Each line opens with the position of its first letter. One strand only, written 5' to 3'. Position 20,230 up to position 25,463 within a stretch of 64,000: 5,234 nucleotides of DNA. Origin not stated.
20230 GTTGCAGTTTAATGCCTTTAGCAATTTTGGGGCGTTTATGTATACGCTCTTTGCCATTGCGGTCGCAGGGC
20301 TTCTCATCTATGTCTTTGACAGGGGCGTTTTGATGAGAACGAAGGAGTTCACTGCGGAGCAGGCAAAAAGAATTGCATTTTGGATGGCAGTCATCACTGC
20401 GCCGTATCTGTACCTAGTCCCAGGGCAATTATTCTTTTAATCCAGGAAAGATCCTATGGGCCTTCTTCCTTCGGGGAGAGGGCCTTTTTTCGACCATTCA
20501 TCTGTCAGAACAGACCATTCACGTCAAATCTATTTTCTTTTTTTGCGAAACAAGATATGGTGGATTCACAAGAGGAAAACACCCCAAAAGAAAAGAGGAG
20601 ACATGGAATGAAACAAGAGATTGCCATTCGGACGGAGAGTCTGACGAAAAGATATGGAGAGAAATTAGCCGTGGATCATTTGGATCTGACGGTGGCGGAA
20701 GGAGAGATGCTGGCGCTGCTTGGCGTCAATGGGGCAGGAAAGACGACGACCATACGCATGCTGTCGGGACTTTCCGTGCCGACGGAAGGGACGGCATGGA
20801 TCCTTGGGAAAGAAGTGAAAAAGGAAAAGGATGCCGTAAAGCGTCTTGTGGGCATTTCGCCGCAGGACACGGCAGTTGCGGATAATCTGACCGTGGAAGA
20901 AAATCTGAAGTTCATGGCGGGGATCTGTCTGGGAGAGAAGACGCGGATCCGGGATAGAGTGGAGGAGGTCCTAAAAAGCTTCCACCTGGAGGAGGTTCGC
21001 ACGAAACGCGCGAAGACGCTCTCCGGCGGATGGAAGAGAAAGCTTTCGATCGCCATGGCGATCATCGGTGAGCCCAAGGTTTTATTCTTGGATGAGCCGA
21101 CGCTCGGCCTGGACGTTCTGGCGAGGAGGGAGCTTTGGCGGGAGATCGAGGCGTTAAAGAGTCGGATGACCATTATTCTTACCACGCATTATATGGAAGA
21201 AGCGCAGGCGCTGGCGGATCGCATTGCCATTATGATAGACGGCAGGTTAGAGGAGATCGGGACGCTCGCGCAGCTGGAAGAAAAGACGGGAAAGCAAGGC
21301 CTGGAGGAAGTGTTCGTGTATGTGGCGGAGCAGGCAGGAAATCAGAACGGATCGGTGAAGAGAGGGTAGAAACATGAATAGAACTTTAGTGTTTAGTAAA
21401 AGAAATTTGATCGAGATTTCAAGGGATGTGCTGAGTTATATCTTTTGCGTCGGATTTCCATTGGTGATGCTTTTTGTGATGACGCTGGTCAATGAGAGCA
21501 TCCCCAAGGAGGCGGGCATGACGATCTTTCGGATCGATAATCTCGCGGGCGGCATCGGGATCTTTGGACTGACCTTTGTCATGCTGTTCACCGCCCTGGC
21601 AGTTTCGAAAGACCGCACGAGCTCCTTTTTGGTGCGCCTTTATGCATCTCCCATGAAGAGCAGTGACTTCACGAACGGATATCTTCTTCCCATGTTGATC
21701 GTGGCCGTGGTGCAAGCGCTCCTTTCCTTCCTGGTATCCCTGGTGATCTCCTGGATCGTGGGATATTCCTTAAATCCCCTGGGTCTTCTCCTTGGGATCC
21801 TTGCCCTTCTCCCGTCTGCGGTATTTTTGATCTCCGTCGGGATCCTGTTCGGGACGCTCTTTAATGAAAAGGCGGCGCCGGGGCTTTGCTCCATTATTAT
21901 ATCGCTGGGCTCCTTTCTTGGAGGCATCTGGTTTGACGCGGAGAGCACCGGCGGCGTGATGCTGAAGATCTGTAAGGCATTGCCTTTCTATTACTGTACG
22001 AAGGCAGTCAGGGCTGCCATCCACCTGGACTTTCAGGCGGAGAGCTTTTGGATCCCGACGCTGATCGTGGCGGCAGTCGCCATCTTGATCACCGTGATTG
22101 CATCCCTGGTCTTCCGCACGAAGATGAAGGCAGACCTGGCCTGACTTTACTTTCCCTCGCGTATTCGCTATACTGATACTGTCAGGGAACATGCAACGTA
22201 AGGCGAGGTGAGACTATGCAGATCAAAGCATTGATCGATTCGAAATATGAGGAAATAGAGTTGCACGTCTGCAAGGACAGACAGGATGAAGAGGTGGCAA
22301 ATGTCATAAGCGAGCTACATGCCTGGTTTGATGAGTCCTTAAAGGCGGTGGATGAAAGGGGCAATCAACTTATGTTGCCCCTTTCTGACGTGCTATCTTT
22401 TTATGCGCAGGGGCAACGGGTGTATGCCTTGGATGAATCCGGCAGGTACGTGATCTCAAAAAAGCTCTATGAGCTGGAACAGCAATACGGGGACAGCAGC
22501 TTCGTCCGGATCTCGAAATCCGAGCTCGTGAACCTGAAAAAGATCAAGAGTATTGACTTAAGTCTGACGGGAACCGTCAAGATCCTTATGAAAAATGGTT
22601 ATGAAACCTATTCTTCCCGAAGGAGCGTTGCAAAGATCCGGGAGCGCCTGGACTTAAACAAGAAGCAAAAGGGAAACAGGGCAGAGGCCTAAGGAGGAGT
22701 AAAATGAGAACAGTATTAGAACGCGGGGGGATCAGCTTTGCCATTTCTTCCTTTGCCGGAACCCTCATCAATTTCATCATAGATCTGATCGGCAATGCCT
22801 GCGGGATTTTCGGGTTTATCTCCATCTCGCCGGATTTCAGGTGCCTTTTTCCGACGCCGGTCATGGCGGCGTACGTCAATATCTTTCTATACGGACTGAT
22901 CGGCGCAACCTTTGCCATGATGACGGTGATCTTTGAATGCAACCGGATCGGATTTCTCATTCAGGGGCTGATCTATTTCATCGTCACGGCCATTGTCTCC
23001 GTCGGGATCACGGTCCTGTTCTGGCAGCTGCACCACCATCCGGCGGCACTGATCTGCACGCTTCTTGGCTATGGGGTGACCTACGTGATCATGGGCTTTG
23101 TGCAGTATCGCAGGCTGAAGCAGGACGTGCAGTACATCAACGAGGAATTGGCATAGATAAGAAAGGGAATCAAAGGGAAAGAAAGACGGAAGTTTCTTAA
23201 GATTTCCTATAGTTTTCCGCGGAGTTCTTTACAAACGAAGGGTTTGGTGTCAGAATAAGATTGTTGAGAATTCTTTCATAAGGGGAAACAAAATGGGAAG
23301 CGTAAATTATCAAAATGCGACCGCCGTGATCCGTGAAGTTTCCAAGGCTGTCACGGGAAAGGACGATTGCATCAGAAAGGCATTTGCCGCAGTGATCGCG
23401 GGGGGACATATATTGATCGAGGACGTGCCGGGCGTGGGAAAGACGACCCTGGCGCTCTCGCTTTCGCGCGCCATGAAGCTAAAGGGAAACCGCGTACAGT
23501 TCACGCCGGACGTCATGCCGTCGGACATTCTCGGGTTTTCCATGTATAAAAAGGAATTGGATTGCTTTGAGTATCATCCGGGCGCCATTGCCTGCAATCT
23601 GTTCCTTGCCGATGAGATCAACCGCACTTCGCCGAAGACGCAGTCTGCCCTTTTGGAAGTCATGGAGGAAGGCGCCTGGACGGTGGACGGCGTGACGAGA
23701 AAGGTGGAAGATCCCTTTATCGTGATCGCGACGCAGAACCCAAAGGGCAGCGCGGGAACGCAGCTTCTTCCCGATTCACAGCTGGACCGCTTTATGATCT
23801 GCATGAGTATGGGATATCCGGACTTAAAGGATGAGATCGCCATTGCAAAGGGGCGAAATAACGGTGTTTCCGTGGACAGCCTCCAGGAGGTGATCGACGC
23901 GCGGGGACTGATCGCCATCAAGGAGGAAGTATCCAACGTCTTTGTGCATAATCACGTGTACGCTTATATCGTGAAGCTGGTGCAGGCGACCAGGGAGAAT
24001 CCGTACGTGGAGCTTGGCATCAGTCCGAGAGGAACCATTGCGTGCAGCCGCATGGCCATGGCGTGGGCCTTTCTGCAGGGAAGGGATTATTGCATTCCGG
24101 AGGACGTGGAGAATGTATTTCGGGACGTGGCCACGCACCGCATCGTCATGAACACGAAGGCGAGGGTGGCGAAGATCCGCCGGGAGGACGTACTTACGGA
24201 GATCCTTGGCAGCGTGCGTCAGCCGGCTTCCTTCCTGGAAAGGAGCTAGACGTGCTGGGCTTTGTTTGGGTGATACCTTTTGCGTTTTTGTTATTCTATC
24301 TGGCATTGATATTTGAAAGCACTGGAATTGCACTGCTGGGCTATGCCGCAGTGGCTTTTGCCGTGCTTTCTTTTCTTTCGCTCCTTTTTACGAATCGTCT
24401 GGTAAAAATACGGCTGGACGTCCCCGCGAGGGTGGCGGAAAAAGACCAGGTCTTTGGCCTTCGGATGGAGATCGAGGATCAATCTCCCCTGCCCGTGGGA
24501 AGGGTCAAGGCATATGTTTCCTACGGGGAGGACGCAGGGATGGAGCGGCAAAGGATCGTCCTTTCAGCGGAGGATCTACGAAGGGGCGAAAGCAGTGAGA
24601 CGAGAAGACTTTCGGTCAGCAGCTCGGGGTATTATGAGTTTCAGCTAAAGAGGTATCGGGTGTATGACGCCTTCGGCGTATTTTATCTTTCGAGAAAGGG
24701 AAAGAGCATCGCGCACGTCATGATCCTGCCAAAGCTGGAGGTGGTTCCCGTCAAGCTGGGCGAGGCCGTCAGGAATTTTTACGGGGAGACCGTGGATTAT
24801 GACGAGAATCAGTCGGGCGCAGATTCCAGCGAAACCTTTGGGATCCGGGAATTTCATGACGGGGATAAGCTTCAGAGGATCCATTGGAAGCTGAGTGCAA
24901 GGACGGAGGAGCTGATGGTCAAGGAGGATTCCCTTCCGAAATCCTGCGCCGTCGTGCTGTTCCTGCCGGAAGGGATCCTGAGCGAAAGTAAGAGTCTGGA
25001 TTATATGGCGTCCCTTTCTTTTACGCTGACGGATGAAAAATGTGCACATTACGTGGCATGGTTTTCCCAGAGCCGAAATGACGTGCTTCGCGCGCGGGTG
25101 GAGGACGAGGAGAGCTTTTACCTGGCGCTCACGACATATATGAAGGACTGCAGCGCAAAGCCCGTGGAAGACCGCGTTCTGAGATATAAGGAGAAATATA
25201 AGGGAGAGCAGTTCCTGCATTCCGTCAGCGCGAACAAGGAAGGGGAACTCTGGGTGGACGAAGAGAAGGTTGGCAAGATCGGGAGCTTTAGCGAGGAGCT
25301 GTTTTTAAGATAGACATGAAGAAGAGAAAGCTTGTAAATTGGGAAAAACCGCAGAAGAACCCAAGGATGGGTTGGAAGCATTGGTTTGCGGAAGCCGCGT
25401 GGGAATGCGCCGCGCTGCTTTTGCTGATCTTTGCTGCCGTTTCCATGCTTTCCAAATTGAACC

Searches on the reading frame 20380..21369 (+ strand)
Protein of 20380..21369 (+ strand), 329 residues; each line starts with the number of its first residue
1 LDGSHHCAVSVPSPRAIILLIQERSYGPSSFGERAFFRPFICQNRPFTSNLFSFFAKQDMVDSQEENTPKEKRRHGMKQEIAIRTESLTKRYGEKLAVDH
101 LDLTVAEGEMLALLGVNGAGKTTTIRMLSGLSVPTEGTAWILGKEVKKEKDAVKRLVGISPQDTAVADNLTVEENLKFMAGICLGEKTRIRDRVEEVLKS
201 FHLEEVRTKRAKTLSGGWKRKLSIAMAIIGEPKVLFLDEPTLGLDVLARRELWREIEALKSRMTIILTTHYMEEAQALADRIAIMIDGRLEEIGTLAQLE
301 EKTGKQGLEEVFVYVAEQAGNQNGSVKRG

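Call 63: search_protein_families(library=pfam, proteins=[window:20380-21369:+], max_evalue=0.00001)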
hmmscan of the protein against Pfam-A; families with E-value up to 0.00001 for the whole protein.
window:20380-21369:+ (329 aa): 2 families
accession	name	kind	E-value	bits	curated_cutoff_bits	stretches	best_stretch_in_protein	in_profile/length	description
PF00005.33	ABC_tran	-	5.4e-34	118.2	25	1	99-241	2-136/137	ABC transporter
PF13304.12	AAA_21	-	9.7e-11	42.7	27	1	202-270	226-298/304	AAA domain, putative AbiEii toxin, Type IV TA system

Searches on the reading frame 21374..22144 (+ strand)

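Call 63: search_protein_families(library=pfam, proteins=[window:21374-22144:+], max_evalue=0.00001)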
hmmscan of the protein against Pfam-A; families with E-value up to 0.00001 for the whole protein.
window:21374-22144:+ (256 aa): 2 families
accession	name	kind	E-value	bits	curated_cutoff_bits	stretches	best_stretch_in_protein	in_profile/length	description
PF01061.29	ABC2_membrane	-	5.1e-17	62.6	26.9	1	5-215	4-209/211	ABC-2 type transporter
PF12698.13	ABC2_membrane_3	-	3.3e-13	49.9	31.6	1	57-244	164-346/347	ABC-2 family transporter protein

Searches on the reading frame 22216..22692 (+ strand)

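Call 78: search_protein_families(library=pfam, proteins=[window:22216-22692:+], max_evalue=0.01)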
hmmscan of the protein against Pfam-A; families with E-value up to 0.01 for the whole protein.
window:22216-22692:+ (158 aa): 1 family
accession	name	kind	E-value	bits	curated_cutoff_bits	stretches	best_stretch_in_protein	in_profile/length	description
PF04397.21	LytTR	-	3.2e-22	79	22.6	1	52-145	4-97/98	LytTr DNA-binding domain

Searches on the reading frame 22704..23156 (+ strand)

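Call 78: search_protein_families(library=pfam, proteins=[window:22704-23156:+], max_evalue=0.01)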
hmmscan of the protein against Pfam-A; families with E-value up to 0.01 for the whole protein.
window:22704-23156:+ (150 aa): 3 families
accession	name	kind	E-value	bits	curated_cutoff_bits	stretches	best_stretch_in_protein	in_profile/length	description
PF11457.13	DUF3021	-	8.5e-13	49.1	24.7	1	15-149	7-130/130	Protein of unknown function (DUF3021)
PF03073.20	TspO_MBR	-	0.00091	19.4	24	1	49-134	33-115/145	TspO/MBR family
PF03419.18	Peptidase_U4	-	0.0081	15.9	28.4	0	51-142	52-146/284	Sporulation factor SpoIIGA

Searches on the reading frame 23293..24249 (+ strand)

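Call 63: search_protein_families(library=pfam, proteins=[window:23293-24249:+], max_evalue=0.00001)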
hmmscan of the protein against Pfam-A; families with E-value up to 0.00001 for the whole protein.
window:23293-24249:+ (318 aa): 3 families
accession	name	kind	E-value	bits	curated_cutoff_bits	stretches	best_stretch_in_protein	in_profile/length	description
PF07726.17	AAA_3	-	3.2e-51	173.1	27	1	39-169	1-131/131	ATPase family associated with various cellular activities (AAA)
PF17863.7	AAA_lid_2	-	2.8e-23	81.9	22.7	1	231-304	1-74/74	AAA lid domain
PF07728.20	AAA_5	-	1.2e-10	42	22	1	45-166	7-138/139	AAA domain (dynein-related subfamily)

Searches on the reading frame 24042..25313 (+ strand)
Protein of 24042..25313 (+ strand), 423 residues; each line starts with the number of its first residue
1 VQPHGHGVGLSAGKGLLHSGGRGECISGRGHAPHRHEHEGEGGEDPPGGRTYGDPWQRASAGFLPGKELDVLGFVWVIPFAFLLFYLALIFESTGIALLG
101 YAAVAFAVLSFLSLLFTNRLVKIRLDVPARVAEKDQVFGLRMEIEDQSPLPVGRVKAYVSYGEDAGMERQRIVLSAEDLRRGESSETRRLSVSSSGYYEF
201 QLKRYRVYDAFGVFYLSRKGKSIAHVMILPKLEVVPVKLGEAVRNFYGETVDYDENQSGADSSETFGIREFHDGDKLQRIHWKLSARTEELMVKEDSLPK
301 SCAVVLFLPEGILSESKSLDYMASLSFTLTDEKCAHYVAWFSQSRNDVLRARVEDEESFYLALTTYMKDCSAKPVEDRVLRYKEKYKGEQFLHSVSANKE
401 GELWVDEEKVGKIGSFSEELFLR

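Call 63: search_protein_families(library=pfam, proteins=[window:24042-25313:+], max_evalue=0.00001)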
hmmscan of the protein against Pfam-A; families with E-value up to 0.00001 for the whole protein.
window:24042-25313:+ (423 aa): 0 families

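Call 79: search_protein_families(library=pfam, proteins=[window:24042-25313:+], max_evalue=0.1)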
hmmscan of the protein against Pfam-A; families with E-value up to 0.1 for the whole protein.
window:24042-25313:+ (423 aa): 2 families
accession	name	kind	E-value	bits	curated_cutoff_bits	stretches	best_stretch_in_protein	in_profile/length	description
PF01882.25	DUF58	-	0.00012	21.8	23.4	1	268-307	2-41/216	Protein of unknown function DUF58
PF03706.18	LPG_synthase_TM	-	0.0026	17.7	33.4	1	66-148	116-198/302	Lysylphosphatidylglycerol synthase TM region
